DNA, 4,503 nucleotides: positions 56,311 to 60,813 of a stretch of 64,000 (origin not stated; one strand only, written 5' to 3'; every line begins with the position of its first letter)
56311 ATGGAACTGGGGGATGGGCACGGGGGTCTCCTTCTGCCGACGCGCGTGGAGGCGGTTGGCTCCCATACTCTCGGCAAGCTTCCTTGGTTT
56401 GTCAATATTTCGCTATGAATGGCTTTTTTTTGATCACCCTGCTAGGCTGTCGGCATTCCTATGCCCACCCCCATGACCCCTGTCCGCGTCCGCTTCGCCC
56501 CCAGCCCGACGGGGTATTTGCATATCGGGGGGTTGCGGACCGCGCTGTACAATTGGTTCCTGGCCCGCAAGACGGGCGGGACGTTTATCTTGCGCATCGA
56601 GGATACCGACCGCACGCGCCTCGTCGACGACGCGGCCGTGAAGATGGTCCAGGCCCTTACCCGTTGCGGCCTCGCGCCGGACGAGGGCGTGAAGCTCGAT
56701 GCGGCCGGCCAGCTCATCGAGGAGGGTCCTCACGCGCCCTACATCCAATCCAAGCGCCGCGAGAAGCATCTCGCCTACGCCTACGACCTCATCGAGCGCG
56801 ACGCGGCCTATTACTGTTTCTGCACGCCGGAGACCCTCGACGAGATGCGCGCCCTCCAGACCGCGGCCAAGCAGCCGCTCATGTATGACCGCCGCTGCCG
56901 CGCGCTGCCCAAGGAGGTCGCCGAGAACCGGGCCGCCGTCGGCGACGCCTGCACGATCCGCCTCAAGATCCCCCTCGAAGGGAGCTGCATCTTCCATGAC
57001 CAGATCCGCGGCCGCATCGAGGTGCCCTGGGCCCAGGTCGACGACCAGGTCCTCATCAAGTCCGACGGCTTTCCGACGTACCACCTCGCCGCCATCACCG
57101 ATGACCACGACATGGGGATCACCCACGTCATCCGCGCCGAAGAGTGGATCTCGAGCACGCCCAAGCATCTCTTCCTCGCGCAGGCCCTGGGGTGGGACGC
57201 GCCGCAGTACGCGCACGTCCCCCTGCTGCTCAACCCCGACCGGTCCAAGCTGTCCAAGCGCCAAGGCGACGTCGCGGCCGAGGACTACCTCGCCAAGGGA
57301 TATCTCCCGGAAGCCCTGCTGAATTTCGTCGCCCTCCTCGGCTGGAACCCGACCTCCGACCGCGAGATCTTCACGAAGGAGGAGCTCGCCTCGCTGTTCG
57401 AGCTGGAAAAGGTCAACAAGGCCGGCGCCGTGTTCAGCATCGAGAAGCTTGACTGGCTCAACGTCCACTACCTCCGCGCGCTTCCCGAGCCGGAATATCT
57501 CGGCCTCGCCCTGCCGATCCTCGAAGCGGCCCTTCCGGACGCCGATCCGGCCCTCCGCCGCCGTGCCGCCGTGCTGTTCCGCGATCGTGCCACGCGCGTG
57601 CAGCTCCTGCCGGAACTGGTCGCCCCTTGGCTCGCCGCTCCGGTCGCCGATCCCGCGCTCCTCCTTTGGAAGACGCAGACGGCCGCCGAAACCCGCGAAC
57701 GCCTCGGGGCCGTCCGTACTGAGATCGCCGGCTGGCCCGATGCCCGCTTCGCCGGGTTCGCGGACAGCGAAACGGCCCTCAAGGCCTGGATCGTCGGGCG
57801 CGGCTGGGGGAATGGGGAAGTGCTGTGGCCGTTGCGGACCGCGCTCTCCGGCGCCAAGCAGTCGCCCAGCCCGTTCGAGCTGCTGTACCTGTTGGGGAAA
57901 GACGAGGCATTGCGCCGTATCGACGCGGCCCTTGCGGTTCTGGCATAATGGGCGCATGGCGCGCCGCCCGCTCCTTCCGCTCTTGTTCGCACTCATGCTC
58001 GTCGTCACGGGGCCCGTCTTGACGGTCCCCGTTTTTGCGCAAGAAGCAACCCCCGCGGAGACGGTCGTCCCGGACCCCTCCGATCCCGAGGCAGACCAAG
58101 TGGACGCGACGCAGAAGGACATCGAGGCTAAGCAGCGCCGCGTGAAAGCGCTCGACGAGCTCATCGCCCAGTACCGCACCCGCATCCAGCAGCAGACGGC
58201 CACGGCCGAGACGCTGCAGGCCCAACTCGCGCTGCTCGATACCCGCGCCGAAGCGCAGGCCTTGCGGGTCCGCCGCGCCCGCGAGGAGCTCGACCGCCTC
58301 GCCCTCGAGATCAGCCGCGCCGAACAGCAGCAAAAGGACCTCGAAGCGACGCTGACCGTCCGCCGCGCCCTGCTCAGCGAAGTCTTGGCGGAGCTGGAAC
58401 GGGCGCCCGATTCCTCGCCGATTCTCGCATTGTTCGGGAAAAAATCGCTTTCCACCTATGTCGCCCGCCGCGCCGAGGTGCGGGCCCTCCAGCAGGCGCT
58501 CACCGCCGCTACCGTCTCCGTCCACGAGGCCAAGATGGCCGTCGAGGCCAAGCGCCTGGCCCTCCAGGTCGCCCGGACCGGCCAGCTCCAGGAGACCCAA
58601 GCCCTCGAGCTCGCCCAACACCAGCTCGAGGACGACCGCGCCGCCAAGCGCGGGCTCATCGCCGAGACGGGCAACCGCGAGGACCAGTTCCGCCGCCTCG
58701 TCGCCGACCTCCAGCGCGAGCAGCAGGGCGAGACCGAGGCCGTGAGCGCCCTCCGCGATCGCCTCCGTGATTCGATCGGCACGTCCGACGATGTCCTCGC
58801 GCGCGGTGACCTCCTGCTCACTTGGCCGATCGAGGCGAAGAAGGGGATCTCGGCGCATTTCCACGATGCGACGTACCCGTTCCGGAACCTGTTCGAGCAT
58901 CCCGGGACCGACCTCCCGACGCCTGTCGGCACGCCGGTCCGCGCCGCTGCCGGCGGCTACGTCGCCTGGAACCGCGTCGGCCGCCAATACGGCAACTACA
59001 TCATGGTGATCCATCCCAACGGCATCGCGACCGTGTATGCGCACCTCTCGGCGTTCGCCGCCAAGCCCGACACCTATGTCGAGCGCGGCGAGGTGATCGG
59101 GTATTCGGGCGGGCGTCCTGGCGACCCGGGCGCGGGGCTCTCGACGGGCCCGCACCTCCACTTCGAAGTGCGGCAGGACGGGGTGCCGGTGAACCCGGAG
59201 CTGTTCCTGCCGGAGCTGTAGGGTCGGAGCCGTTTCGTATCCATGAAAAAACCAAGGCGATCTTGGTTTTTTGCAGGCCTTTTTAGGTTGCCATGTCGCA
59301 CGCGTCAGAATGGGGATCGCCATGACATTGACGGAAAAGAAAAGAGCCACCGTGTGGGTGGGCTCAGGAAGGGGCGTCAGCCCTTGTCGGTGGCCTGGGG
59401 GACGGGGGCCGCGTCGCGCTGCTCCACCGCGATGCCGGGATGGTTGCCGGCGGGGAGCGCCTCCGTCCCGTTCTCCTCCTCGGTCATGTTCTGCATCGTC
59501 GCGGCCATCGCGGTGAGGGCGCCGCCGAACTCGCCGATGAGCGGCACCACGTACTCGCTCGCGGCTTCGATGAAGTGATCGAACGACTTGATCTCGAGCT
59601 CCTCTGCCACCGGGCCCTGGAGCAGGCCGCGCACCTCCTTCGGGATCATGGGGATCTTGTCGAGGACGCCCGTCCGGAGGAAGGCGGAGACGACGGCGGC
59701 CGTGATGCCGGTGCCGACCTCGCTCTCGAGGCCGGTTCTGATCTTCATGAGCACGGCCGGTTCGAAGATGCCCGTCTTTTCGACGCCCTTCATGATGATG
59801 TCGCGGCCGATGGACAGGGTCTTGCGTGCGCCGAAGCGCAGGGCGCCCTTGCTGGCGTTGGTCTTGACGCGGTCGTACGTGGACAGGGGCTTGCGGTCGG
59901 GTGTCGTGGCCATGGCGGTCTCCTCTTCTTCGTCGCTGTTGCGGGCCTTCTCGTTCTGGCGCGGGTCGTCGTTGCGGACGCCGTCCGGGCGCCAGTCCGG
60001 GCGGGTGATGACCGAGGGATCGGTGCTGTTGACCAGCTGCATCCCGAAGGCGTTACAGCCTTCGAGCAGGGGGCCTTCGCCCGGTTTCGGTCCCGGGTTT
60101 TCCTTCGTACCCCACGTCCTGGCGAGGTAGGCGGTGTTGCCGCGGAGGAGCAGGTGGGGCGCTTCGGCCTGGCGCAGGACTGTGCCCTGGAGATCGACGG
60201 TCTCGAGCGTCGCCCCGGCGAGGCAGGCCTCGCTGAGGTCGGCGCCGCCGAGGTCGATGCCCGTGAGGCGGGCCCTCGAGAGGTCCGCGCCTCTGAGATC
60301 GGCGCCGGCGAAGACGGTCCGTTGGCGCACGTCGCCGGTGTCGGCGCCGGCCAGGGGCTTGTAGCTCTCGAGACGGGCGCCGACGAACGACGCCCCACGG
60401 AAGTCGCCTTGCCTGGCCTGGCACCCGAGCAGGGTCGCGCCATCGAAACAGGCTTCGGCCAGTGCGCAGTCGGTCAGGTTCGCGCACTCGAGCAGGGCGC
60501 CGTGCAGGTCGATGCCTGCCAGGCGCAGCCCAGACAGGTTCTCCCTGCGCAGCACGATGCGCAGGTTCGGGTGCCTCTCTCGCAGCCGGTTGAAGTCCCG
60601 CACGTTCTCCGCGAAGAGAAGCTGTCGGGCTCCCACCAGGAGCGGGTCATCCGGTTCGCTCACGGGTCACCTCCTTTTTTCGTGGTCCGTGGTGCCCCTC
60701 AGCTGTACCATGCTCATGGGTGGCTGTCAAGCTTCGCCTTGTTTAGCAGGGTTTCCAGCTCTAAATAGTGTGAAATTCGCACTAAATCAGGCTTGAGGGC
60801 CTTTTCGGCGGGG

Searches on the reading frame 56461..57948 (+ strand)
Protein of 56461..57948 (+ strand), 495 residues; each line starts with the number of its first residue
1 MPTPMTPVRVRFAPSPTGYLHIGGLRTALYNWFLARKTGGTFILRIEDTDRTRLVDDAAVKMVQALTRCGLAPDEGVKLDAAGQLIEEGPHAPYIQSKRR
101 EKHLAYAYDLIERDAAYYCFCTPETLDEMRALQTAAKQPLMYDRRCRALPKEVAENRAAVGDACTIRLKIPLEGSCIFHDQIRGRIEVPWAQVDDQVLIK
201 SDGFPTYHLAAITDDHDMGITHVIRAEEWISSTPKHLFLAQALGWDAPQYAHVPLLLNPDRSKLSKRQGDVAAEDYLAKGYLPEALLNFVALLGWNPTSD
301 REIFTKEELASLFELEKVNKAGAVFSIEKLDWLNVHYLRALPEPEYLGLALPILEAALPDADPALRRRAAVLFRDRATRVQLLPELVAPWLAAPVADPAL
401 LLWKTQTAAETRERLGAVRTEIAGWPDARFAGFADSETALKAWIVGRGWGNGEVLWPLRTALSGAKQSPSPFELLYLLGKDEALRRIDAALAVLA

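Call 86: search_protein_families(library=pfam, proteins=[window:56461-57948:+], max_evalue=0.0001)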
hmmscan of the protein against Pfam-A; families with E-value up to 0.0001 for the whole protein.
window:56461-57948:+ (495 aa): 2 families
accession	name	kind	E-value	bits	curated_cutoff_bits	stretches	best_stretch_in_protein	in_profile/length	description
PF00749.27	tRNA-synt_1c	-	4.4e-100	335.1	23.4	1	8-332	2-314/314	tRNA synthetases class I (E and Q), catalytic domain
PF19269.4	Anticodon_2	-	4.8e-20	72.8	23.6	1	357-491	6-141/141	Anticodon binding domain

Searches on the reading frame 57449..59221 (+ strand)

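Call 86: search_protein_families(library=pfam, proteins=[window:57449-59221:+], max_evalue=0.0001)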
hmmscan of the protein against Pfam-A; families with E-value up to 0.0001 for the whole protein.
window:57449-59221:+ (590 aa): 1 family
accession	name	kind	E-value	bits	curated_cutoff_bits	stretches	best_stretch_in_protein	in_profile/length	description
PF01551.29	Peptidase_M23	-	1.7e-26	92.7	28.7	1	484-583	3-96/96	Peptidase family M23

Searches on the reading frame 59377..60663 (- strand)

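Call 86: search_protein_families(library=pfam, proteins=[window:59377-60663:-], max_evalue=0.0001)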
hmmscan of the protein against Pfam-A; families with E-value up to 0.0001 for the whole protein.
window:59377-60663:- (428 aa): 3 families
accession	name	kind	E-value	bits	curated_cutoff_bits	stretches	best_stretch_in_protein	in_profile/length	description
PF00805.28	Pentapeptide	-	1e-20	73.3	20.2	2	121-160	1-40/40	Pentapeptide repeats (8 copies)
PF13576.12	Pentapeptide_3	-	8.9e-08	32.7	27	0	118-161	1-47/48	Pentapeptide repeats (9 copies)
PF13599.13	Pentapeptide_4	-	7.7e-06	26.3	38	0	116-175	11-70/78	Pentapeptide repeat region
